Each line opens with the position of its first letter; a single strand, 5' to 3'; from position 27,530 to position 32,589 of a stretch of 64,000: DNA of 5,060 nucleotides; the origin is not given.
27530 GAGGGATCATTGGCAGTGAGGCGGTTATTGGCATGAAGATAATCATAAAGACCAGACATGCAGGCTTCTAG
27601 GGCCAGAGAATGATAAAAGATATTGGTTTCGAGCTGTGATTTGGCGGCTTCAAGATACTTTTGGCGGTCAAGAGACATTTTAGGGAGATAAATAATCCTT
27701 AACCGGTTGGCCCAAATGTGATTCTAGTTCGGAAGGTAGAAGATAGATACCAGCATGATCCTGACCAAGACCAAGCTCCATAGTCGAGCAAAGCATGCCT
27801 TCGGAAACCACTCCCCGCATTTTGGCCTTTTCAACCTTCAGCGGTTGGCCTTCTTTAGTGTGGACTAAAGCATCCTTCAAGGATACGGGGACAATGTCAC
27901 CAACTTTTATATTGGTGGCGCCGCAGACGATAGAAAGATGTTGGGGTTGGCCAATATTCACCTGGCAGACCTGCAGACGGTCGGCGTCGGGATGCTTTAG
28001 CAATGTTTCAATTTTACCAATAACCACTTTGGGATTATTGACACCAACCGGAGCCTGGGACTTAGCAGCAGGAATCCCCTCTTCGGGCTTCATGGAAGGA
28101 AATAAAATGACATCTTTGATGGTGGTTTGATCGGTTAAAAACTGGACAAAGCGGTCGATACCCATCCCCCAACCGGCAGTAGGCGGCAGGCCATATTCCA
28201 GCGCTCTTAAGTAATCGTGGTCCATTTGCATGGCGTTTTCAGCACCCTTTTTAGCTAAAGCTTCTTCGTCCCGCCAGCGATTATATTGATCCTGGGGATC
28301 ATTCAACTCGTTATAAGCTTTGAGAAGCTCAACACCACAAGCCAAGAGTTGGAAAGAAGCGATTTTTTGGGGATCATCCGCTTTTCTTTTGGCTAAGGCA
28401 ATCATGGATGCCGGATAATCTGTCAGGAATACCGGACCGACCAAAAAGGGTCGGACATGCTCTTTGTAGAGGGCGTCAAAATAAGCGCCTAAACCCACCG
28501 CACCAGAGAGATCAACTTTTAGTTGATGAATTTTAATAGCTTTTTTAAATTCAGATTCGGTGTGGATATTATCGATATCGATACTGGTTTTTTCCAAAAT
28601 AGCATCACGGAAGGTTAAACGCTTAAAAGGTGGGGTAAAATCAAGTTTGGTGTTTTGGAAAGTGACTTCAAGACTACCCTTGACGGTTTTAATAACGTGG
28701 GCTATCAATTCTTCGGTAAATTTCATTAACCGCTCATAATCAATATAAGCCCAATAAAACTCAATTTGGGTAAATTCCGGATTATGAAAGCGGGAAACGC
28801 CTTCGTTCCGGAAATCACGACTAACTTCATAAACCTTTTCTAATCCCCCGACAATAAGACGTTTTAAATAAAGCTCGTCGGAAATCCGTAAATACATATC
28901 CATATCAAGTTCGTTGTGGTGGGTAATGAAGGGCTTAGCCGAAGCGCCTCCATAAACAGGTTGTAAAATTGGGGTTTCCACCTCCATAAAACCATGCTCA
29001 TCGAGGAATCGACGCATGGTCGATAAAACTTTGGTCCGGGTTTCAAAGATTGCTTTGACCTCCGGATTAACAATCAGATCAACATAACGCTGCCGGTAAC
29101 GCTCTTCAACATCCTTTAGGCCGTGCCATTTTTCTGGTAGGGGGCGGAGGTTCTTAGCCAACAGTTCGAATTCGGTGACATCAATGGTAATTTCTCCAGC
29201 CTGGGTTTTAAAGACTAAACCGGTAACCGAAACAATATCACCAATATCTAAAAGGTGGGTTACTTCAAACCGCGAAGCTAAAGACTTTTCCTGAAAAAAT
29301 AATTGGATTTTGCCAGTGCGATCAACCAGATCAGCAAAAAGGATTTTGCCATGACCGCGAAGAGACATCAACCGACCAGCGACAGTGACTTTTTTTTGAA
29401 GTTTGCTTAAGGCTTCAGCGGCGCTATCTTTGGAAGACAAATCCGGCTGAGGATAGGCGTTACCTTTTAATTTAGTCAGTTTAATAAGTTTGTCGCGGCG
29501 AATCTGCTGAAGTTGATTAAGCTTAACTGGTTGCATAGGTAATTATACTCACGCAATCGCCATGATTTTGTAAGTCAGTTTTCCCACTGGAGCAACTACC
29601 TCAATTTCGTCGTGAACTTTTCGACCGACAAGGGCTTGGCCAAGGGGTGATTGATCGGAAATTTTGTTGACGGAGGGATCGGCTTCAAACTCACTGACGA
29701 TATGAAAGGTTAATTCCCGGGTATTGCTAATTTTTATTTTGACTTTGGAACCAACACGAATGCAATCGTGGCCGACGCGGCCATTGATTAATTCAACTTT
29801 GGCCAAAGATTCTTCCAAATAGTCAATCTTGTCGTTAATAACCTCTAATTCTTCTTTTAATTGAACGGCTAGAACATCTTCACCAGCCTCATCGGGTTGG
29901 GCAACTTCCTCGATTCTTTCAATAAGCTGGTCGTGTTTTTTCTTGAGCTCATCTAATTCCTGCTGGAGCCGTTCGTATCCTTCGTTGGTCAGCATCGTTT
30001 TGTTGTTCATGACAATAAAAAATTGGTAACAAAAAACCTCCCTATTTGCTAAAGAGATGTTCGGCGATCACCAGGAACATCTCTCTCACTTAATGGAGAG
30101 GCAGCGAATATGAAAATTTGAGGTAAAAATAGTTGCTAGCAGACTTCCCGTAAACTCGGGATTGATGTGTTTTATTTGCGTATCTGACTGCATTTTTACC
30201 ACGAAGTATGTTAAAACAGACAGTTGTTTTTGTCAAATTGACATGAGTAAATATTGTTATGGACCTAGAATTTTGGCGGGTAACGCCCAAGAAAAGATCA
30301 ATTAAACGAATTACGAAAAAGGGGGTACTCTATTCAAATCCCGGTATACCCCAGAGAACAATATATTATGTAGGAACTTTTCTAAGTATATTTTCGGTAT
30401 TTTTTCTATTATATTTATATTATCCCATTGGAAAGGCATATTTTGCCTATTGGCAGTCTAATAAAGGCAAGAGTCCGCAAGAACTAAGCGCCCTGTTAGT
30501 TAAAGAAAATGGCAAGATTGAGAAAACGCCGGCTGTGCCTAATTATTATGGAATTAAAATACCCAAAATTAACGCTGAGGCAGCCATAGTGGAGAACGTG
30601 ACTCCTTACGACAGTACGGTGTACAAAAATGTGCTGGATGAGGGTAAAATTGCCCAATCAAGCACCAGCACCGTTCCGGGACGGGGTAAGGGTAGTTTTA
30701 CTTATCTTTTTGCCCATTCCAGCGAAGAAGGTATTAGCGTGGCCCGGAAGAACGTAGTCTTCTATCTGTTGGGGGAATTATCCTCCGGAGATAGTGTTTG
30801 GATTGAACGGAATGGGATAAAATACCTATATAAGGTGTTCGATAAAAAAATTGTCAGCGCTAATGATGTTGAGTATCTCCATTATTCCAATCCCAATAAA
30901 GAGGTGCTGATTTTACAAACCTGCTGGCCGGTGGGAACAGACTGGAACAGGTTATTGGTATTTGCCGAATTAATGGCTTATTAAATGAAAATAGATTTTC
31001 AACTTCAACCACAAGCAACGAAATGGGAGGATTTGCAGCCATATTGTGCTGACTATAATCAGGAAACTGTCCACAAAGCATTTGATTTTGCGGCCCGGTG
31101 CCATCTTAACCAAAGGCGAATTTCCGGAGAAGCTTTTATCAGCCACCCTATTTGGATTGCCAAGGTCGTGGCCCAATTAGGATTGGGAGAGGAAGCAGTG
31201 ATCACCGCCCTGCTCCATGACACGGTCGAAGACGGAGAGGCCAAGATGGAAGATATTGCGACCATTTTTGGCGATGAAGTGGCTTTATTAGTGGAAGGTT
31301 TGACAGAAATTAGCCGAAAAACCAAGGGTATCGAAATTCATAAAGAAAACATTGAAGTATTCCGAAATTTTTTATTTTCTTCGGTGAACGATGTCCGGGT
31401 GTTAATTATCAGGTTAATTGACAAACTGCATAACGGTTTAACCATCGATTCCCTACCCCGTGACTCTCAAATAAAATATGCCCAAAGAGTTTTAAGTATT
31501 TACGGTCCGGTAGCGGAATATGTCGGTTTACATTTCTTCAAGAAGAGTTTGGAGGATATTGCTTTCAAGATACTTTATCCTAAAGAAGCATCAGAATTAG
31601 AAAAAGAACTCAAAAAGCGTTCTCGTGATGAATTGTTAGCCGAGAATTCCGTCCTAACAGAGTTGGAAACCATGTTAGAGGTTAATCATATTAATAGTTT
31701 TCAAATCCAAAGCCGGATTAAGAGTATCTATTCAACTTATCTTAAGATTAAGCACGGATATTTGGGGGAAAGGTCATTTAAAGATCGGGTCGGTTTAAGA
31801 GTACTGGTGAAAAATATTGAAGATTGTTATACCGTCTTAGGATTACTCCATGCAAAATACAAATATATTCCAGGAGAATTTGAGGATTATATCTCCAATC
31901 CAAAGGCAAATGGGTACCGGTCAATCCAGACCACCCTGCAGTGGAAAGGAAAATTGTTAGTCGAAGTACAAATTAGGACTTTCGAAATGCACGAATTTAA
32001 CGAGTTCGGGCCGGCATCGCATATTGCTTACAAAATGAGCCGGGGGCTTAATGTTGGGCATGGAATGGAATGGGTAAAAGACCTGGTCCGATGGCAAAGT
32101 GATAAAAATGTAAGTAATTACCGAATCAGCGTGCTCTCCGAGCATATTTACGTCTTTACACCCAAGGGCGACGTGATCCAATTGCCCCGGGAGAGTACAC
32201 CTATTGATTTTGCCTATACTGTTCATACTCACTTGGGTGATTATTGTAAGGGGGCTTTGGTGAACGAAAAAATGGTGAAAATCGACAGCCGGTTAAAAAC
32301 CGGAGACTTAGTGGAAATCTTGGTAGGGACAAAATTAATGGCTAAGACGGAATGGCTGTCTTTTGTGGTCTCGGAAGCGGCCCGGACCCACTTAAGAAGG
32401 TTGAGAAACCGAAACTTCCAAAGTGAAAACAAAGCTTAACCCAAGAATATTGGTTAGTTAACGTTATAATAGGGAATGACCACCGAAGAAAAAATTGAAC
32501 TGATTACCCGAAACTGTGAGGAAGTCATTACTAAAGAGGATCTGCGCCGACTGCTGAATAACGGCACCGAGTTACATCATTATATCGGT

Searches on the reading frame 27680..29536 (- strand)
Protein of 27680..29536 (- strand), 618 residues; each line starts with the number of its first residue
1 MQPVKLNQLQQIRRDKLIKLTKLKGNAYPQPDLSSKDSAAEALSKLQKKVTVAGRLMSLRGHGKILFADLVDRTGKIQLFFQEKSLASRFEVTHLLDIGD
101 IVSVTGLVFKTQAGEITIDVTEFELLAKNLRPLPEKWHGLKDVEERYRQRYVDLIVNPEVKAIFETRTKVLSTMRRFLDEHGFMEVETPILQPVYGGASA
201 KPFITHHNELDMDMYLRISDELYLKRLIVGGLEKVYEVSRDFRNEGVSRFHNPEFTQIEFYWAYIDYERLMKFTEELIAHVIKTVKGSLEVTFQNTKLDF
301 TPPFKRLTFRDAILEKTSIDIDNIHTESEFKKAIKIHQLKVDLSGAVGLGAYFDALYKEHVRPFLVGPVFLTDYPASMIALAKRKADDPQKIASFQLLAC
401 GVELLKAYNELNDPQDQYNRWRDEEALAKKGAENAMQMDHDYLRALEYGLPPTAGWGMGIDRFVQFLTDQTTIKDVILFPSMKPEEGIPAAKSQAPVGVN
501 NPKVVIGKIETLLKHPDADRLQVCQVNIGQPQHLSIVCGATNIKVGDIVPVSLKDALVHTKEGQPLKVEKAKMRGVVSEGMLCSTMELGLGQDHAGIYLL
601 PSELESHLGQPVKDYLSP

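Call 37: search_protein_families(library=pfam, proteins=[window:27680-29536:-], max_evalue=0.001)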
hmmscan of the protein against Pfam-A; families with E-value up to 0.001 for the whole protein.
window:27680-29536:- (618 aa): 4 families
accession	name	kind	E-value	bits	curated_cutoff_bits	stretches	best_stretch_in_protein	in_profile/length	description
PF00152.25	tRNA-synt_2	-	2.2e-89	300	25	1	143-482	2-307/308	tRNA synthetases class II (D, K and N)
PF01336.31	tRNA_anti-codon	-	1.8e-17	63.5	27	1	50-126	1-75/75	OB-fold nucleic acid binding domain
PF01588.26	tRNA_bind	-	9.7e-17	61.3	27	1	504-605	1-92/96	Putative tRNA binding domain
PF01409.25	tRNA-synt_2d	-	0.00073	19.5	19.8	0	237-303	107-172/246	tRNA synthetases class II core domain (F)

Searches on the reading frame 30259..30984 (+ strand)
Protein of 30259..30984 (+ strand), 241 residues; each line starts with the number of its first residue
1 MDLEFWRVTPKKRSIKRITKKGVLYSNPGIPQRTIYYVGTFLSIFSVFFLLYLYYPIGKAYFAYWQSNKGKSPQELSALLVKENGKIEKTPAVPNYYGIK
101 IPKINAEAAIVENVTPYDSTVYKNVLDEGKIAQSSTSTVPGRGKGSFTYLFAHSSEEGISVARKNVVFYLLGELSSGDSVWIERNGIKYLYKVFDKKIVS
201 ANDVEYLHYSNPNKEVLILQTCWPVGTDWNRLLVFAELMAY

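Call 37: search_protein_families(library=pfam, proteins=[window:30259-30984:+], max_evalue=0.001)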
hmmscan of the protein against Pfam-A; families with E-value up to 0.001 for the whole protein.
window:30259-30984:+ (241 aa): 1 family
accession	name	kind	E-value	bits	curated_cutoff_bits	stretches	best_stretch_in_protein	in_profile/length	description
PF04203.18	Sortase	-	3.3e-17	62.8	26.6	1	99-238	1-124/125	Sortase domain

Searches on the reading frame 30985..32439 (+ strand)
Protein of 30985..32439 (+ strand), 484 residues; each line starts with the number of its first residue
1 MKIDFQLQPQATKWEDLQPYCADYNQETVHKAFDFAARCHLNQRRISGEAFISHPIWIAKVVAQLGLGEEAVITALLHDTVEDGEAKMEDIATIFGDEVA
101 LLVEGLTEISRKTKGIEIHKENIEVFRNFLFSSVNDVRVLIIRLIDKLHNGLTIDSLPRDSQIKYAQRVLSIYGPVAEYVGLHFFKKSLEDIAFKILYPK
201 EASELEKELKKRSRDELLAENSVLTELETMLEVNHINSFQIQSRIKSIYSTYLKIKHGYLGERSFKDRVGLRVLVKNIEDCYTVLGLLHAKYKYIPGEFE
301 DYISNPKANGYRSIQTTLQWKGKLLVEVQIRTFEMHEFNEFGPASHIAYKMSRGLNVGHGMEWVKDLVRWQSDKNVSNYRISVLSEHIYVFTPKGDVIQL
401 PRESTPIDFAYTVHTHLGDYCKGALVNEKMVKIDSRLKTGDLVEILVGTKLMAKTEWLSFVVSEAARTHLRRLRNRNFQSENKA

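Call 37: search_protein_families(library=pfam, proteins=[window:30985-32439:+], max_evalue=0.001)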
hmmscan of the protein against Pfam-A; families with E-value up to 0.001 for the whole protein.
window:30985-32439:+ (484 aa): 4 families
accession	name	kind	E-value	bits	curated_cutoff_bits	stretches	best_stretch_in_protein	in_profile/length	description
PF13328.12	HD_4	-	7.1e-33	114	27.2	1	32-181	1-154/156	HD domain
PF04607.23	RelA_SpoT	-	2.2e-31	108.9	27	1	243-352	1-111/113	Region found in RelA / SpoT proteins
PF02824.27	TGS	-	3.8e-20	72.1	22.2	1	388-446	1-59/60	TGS domain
PF01966.28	HD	-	4.6e-05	24.1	22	1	52-150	2-115/116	HD domain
